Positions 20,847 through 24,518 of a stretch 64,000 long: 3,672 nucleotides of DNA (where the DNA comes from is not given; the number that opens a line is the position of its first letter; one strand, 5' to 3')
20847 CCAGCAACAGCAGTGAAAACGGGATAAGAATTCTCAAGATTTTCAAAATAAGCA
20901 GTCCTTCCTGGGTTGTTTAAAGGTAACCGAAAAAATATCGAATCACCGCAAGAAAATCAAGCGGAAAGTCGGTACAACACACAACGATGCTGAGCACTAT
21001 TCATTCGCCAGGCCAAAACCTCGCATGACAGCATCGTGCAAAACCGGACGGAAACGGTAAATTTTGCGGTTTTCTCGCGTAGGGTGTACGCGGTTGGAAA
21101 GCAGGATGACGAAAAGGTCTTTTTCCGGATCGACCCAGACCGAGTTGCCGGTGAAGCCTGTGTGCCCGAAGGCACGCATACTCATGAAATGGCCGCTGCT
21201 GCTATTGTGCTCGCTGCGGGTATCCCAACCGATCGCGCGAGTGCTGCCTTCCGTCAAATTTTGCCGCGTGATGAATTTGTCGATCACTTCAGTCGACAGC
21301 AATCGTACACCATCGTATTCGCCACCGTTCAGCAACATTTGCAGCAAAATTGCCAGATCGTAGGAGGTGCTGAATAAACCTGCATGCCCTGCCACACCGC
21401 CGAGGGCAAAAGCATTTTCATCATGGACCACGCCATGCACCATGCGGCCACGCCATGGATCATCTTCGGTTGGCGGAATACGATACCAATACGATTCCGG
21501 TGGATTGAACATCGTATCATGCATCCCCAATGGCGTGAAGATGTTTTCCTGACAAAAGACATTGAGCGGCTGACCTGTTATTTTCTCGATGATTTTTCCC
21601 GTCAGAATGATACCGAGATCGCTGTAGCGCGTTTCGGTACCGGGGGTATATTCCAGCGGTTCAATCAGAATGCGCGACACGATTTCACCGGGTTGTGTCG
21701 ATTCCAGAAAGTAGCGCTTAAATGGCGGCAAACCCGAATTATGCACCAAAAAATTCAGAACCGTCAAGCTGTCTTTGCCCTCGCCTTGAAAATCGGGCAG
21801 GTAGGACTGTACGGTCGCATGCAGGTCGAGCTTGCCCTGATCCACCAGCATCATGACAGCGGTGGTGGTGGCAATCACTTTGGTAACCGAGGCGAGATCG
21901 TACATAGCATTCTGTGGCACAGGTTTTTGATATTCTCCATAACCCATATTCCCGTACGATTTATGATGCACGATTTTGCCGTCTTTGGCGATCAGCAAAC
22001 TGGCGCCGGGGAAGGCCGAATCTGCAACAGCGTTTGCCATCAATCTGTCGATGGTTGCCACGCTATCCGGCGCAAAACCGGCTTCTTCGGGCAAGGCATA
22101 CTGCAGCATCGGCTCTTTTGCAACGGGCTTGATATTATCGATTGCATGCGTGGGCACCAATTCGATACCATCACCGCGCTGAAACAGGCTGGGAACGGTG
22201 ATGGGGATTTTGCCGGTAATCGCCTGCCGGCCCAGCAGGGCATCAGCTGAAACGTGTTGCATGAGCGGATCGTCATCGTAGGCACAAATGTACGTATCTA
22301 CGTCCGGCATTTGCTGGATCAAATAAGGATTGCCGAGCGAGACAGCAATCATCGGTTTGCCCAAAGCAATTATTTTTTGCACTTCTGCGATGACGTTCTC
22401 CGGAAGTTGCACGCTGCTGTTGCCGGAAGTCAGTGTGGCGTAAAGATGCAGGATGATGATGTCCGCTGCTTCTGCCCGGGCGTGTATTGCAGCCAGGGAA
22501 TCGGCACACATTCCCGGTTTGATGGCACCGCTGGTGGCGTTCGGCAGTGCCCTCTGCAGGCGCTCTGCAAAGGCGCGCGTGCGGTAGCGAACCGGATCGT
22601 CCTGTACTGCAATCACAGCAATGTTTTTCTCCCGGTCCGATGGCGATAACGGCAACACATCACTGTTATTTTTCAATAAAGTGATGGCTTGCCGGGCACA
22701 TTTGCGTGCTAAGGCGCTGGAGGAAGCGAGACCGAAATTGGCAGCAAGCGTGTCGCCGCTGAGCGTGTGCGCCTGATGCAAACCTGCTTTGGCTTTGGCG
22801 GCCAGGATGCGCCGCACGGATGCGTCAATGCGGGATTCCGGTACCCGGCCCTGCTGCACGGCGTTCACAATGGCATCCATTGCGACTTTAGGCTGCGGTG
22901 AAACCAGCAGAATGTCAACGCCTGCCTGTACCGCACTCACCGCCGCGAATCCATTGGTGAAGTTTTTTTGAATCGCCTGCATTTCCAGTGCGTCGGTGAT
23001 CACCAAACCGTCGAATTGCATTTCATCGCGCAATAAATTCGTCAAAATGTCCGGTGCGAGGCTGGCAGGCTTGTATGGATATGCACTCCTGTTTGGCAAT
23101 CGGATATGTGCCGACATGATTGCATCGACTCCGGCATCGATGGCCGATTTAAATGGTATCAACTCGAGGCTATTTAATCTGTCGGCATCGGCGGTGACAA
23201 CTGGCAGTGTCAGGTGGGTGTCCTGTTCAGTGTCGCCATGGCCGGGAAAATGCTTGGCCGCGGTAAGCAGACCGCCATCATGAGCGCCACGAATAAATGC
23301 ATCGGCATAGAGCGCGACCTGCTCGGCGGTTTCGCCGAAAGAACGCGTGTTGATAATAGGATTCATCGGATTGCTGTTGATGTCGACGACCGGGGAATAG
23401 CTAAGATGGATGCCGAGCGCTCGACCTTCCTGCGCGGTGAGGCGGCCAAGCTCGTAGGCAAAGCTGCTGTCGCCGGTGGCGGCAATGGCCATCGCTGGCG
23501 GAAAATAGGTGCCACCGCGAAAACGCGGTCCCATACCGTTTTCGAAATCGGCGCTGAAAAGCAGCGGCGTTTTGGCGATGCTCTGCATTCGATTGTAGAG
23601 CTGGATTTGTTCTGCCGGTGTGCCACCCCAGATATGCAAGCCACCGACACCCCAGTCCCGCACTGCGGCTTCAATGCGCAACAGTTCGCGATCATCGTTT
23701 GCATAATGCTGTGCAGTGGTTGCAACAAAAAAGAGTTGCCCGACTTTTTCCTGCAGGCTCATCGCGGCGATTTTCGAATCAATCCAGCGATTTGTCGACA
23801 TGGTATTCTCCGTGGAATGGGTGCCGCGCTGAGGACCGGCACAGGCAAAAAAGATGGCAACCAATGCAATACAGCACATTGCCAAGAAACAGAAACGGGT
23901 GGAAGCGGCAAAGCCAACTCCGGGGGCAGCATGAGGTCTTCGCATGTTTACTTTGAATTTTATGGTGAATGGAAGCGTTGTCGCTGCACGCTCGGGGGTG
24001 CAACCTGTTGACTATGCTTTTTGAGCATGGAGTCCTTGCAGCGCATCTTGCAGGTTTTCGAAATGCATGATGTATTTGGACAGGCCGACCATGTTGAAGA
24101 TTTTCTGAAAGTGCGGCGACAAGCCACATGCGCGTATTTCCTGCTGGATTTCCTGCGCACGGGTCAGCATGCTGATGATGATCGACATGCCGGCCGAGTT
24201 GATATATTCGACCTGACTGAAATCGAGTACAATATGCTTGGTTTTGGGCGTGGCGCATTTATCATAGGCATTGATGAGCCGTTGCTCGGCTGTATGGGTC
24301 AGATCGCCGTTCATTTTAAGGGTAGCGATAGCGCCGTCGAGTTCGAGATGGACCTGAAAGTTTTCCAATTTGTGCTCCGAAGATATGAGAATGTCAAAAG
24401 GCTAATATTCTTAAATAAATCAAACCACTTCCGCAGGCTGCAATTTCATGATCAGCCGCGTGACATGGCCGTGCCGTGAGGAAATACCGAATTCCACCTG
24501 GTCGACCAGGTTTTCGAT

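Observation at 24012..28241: Partner-switching module (Cache-HAMP-PP2C, RsbW-like kinase, STAS) co-transcribed with a GAF sigma-54 activator rather than a sigma factor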

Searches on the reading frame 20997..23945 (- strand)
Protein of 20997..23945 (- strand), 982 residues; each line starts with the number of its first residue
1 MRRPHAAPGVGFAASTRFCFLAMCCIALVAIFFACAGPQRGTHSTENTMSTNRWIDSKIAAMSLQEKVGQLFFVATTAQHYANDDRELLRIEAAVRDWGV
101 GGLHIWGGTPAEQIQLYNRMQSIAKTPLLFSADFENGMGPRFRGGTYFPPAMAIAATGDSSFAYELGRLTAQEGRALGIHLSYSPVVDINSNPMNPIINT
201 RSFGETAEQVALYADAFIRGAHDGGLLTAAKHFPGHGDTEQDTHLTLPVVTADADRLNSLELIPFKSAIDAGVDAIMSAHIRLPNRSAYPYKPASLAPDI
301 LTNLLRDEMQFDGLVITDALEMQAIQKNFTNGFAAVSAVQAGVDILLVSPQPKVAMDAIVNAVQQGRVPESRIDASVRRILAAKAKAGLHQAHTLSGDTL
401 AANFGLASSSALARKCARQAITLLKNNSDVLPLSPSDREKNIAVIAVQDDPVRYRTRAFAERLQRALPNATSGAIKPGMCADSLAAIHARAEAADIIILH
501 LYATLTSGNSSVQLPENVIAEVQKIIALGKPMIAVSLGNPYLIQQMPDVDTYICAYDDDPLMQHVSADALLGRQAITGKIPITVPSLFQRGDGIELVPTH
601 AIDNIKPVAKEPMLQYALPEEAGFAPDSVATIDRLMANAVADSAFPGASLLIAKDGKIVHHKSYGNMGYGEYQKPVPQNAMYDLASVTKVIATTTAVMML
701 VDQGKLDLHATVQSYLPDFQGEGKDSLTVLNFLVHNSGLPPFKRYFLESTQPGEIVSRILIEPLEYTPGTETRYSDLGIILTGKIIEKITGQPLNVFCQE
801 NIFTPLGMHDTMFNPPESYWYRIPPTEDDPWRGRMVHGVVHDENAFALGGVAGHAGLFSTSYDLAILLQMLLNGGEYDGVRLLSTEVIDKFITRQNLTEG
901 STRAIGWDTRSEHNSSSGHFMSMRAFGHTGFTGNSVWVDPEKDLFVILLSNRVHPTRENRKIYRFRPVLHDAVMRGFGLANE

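Call 4: search_protein_families(library=pfam, proteins=[window:20997-23945:-], max_evalue=0.01)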
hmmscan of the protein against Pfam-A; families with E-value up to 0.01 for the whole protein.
window:20997-23945:- (982 aa): 3 families
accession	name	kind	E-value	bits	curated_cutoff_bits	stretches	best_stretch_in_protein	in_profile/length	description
PF00933.27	Glyco_hydro_3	-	2.9e-83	280.3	27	1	64-382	2-315/316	Glycosyl hydrolase family 3 N terminal domain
PF00144.29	Beta-lactamase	-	1.8e-67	228.3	27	1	632-962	1-320/329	Beta-lactamase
PF01915.27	Glyco_hydro_3_C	-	1.2e-12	48.7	31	1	421-586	1-171/200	Glycosyl hydrolase family 3 C-terminal domain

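Call 68: search_protein_families(library=ncbifam, proteins=[window:20997-23945:-], max_evalue=0.001)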
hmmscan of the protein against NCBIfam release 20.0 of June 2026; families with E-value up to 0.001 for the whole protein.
window:20997-23945:- (982 aa): 56 families (the best 25 are shown)
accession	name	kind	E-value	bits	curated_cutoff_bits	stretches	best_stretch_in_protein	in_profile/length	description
NF002968.0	PRK03642.1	equivalog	1.3e-71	241.7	385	1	608-955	19-398/432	penicillin binding protein PBP4B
NF003740.0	PRK05337.1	equivalog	6.4e-48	163.6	207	1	100-385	27-316/340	beta-N-acetylhexosaminidase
NF052331.1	Bet13-16Glucosase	equivalog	6.3e-36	123.8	1330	1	48-450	9-400/750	exo-beta-d-1,3/1,6-glucosidase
NF052329.1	XyloArabinsidase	equivalog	1.2e-34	119.5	1050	1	58-450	9-403/750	beta-xylosidase/alpha-l-arabinosidase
NF011678.0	PRK15098.1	equivalog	1.2e-31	109.9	666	1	29-446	13-417/765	beta-glucosidase BglX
NF041579.1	betaxyl_Flavo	equivalog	8.5e-28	96.9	1350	1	142-453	79-396/716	beta-xylosidase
NF052330.1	BetGlucosiCelf0468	equivalog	1.2e-27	96.5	1300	1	146-446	55-343/817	beta-d-glucosidase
NF038269.1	lipase_LipE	equivalog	2.2e-20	73.1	750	1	649-958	48-387/407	lipase LipE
NF052559.1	MthAcHydAcmB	equivalog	2.7e-19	69.2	550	1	632-892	10-290/391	methyl acetate hydrolase AcmB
NF033085.1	bla_class_C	equivalog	4.9e-19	68.3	415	1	630-818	6-190/356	class C beta-lactamase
NF041776.1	xylosidase_Xyl3A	equivalog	1.4e-18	66.3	1250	1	226-446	164-380/846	xylan 1,4-beta-xylosidase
NF033698.1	blaCSA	exception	8.2e-18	64.5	884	1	628-818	22-207/375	CSA family class C beta-lactamase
NF033700.1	blaCMA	exception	1.2e-17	64.1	887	1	628-818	22-207/375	CMA family class C beta-lactamase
NF007943.0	PRK10662.1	equivalog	1.2e-17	63.6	266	1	630-877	35-276/380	D-alanyl-D-alanine-carboxypeptidase/endopeptidase AmpH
NF052353.1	EstBLacLipLMycb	equivalog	5.4e-16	58.5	650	2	628-744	22-136/420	esterase/beta-lactamase LipL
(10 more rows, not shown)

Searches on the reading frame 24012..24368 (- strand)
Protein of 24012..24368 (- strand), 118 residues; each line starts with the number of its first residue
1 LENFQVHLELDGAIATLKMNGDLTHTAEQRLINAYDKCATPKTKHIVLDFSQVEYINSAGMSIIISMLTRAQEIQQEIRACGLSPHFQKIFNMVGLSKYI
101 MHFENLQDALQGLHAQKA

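Call 4: search_protein_families(library=pfam, proteins=[window:24012-24368:-], max_evalue=0.01)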
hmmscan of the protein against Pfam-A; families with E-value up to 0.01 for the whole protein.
window:24012-24368:- (118 aa): 2 families
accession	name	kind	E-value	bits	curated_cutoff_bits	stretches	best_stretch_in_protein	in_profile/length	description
PF01740.26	STAS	-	6.6e-14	52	22.6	1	11-109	7-106/106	STAS domain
PF13466.11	STAS_2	-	6e-13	49.2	29.2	1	17-96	1-79/80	STAS domain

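Call 68: search_protein_families(library=ncbifam, proteins=[window:24012-24368:-], max_evalue=0.001)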
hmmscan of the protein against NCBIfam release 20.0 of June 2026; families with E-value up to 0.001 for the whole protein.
window:24012-24368:- (118 aa): 6 families
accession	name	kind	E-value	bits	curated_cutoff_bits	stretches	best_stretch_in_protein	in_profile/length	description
TIGR00377.1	ant_ant_sig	superfamily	2.9e-16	59.3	53.45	1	3-105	2-105/108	anti-sigma factor antagonist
TIGR02886.1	spore_II_AA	equivalog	6.9e-14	51.7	114.75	1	15-110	10-106/106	anti-sigma F factor antagonist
NF033618.0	mlaB_1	equivalog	4.8e-06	26.9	90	1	13-101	8-93/94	lipid asymmetry maintenance protein MlaB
NF047705.1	slr1659_superfam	superfamily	5.8e-06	26.6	100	1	7-74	9-79/111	slr1659 superfamily regulator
NF008660.1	PRK11660.1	equivalog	1.2e-05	23.9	614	1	8-114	459-566/572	C4-dicarboxylic acid transporter DauA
NF002134.0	PRK00971.1-4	equivalog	0.00049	18.9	557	1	9-75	324-389/429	glutaminase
